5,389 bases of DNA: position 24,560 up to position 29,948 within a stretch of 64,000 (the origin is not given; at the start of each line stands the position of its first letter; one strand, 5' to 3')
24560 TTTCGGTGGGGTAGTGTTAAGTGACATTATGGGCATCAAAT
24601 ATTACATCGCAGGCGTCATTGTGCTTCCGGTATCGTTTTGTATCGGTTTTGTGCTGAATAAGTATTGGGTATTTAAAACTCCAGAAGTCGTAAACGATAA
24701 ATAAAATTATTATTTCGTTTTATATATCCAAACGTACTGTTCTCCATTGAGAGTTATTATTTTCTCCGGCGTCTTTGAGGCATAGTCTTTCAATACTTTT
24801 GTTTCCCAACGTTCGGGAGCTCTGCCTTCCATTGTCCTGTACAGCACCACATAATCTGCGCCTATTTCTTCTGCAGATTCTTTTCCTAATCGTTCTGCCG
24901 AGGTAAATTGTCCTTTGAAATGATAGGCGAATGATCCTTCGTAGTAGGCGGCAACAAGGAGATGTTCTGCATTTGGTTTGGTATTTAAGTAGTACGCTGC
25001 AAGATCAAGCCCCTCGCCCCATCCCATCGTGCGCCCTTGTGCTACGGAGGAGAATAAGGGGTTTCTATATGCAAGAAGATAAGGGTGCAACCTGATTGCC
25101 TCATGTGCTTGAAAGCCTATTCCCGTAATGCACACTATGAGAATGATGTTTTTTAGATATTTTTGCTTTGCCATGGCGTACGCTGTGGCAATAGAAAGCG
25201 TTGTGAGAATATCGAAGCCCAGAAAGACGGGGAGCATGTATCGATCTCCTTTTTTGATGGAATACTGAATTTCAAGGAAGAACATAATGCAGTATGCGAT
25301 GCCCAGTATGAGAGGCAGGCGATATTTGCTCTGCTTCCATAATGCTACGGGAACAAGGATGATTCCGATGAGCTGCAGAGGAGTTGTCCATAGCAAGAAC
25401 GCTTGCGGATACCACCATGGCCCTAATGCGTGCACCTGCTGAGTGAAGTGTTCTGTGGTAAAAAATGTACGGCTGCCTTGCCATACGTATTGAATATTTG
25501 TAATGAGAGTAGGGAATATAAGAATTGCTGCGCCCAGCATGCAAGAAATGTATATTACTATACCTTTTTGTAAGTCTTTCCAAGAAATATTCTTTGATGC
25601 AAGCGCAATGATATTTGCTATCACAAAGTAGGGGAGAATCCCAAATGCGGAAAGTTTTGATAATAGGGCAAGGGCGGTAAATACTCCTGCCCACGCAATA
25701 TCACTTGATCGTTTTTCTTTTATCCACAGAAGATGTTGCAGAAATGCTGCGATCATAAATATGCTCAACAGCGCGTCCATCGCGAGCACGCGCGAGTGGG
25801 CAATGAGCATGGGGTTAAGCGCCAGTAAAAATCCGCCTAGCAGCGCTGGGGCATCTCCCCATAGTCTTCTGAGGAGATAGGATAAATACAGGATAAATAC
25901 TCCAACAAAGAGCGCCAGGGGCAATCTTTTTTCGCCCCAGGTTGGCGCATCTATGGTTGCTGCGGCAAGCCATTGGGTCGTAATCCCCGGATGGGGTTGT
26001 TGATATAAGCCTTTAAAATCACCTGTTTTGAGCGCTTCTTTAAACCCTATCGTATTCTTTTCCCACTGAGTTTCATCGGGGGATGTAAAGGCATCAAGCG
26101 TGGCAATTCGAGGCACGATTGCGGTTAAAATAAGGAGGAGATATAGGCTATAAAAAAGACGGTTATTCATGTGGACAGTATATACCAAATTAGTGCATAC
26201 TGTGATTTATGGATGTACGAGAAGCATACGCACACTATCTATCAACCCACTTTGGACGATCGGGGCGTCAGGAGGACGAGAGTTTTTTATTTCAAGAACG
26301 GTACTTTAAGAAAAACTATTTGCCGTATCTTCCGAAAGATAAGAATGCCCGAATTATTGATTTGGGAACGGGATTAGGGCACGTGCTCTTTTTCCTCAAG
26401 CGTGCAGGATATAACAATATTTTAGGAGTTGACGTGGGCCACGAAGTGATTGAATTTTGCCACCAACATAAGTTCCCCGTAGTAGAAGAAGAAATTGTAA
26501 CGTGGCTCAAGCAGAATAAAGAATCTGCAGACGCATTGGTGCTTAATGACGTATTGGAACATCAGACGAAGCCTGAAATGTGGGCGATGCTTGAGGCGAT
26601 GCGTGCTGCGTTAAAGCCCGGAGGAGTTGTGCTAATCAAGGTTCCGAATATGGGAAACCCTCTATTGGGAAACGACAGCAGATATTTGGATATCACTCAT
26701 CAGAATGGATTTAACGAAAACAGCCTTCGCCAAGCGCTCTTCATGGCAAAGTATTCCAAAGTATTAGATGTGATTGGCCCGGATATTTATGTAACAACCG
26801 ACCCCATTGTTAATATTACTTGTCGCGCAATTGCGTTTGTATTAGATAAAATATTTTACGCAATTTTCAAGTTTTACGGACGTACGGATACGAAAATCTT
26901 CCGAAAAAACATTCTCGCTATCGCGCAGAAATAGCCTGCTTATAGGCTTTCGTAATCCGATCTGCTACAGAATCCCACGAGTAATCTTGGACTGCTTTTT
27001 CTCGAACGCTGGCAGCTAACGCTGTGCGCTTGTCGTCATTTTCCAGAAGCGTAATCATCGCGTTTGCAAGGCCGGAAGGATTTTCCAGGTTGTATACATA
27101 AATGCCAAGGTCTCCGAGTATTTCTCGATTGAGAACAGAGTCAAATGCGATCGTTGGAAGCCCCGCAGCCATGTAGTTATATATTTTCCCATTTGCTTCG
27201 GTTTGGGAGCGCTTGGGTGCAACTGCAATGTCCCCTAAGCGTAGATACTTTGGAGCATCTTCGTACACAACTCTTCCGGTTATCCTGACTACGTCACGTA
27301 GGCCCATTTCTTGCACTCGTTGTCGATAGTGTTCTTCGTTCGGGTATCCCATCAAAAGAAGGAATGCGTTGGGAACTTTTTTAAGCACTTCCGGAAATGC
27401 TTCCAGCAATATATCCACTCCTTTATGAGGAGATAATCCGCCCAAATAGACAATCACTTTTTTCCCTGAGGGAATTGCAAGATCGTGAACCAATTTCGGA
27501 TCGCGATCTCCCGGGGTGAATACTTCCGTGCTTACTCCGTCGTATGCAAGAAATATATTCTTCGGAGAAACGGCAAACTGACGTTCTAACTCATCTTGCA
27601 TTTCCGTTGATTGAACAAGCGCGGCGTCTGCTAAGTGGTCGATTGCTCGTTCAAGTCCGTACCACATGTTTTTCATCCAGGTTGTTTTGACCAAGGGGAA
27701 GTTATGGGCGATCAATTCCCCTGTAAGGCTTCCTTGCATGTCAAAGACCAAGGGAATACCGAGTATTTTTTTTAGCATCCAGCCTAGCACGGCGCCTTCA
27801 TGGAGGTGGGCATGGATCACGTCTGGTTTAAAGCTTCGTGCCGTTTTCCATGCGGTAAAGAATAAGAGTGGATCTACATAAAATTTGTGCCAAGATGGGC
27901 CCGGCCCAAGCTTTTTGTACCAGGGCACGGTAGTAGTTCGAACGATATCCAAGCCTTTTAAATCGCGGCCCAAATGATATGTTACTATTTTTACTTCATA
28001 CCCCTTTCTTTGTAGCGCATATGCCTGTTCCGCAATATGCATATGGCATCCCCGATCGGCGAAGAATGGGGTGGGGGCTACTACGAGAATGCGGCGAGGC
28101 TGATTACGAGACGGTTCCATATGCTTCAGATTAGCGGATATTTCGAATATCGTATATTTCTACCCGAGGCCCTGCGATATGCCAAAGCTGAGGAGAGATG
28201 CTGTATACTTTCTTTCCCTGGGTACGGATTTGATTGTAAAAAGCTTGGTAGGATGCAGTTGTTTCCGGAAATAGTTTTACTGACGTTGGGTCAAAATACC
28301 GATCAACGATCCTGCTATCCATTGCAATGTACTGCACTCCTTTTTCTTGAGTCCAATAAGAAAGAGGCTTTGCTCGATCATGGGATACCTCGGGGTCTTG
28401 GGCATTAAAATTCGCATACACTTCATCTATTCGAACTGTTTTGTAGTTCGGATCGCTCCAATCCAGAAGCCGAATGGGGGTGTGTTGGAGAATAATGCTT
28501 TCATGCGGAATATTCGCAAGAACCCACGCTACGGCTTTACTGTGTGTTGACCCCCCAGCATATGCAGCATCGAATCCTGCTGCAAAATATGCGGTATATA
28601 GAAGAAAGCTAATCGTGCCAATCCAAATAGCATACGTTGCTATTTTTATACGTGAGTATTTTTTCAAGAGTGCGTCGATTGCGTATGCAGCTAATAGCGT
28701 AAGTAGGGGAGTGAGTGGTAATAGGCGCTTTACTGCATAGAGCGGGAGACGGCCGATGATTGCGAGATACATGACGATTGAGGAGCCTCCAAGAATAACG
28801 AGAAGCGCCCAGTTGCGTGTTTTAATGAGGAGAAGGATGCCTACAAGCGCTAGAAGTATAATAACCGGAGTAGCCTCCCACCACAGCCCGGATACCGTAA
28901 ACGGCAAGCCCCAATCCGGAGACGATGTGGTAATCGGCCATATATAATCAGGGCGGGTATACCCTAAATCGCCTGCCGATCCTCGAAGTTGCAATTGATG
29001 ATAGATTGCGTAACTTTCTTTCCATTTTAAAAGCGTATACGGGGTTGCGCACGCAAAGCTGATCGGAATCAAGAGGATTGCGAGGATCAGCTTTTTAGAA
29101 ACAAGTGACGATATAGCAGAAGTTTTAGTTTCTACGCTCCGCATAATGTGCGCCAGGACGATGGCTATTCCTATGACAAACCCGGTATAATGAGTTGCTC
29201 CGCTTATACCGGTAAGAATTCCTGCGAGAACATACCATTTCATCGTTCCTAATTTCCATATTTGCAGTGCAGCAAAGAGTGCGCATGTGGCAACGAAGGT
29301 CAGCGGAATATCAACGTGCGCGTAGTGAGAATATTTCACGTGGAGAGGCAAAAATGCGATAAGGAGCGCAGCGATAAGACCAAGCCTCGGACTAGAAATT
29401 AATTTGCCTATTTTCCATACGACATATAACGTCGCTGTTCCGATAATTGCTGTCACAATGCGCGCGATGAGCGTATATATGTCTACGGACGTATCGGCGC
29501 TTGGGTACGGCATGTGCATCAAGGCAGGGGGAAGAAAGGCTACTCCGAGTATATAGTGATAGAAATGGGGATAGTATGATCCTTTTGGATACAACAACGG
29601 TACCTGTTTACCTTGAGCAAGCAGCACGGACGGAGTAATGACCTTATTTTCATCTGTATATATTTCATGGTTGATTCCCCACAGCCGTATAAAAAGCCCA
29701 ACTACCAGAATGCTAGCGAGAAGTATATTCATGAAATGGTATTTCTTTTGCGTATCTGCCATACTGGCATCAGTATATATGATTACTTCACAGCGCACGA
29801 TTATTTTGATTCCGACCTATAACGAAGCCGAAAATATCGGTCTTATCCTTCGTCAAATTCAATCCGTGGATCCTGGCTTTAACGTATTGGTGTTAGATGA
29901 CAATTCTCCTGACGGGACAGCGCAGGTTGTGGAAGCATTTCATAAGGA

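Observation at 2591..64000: Very dense cluster of GT-C glycosyltransferases with polyprenol-phosphate-sugar synthases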

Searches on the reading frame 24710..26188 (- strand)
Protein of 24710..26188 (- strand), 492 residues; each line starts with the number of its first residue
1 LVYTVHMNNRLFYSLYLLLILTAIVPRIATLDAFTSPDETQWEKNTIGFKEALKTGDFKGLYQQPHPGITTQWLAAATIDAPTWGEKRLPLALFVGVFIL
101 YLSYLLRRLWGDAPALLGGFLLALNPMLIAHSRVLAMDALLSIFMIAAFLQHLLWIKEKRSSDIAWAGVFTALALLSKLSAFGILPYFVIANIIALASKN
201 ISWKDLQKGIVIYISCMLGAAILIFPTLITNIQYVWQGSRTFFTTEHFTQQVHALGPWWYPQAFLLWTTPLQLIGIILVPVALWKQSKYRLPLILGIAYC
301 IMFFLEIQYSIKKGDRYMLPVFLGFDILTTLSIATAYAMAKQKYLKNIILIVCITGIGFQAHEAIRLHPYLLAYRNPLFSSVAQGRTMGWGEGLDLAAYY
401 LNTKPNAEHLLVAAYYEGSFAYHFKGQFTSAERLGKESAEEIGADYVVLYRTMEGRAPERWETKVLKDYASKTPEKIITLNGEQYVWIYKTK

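Call 4: search_protein_families(library=pfam, proteins=[window:24710-26188:-], max_evalue=0.001)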
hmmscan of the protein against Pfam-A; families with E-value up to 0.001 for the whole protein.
window:24710-26188:- (492 aa): 1 family
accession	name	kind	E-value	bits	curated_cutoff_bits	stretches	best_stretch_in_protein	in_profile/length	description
PF13231.12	PMT_2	-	1.1e-09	39.1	26.1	1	88-229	25-159/160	Dolichyl-phosphate-mannose-protein mannosyltransferase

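Call 21: search_protein_families(library=ncbifam, proteins=[window:24710-26188:-], max_evalue=0.001)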
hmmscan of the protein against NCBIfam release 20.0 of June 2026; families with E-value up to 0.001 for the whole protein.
window:24710-26188:- (492 aa): 1 family
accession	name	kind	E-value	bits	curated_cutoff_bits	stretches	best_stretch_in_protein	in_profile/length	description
TIGR03663.1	TIGR03663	subfamily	7.9e-10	38.3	126.25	1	88-325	74-301/435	flippase activity-associated protein Agl23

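Call 83: search_solved_structures(query=A7, max_evalue=1, show_alignments=1)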
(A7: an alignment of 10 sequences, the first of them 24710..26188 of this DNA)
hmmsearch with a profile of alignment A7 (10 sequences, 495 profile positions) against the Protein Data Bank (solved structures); distinct sequences matched with E-value up to 1: 3.
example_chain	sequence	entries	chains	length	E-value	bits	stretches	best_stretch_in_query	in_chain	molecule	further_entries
6rz4_A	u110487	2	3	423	0.044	15.9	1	196-294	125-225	Cysteinyl leukotriene receptor 1,Soluble cytochrome b562,Cysteinyl leukotriene receptor 1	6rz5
9zq6_B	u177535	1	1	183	0.45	12.6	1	390-422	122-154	AcrIIA26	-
6p25_B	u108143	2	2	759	0.62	12.1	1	122-229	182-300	Dolichyl-phosphate-mannose--protein mannosyltransferase 2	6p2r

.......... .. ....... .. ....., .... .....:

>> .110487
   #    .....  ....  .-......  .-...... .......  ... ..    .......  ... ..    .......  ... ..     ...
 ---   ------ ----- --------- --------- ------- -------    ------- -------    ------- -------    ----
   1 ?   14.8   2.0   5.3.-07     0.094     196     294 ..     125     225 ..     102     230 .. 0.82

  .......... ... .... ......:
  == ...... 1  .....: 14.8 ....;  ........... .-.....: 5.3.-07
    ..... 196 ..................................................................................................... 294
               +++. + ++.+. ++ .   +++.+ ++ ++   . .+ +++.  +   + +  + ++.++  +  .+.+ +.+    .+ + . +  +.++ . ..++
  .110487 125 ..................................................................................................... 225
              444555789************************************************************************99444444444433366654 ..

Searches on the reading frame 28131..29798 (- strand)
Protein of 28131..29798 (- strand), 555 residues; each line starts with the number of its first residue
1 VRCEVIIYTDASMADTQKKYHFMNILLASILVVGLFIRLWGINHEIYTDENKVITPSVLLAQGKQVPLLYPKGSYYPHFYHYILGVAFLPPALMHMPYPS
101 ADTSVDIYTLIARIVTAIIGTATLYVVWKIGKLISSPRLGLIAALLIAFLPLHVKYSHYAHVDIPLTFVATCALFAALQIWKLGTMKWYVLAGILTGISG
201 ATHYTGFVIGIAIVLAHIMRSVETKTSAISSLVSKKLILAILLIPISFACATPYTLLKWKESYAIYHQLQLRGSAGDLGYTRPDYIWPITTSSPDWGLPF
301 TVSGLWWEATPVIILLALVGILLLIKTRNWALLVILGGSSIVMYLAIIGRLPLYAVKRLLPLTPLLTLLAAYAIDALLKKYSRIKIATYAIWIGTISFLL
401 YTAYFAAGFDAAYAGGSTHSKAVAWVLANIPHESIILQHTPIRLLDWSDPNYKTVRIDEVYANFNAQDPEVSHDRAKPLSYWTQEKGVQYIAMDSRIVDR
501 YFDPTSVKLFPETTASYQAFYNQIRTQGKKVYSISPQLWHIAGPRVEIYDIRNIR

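Call 4: search_protein_families(library=pfam, proteins=[window:28131-29798:-], max_evalue=0.001)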
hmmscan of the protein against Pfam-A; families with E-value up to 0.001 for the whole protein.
window:28131-29798:- (555 aa): 1 family
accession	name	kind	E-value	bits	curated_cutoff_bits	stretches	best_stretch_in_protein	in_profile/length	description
PF13231.12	PMT_2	-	2.3e-11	44.6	26.1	1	112-233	24-143/160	Dolichyl-phosphate-mannose-protein mannosyltransferase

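Call 21: search_protein_families(library=ncbifam, proteins=[window:28131-29798:-], max_evalue=0.001)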
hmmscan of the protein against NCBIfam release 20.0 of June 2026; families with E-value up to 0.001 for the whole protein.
window:28131-29798:- (555 aa): 0 families
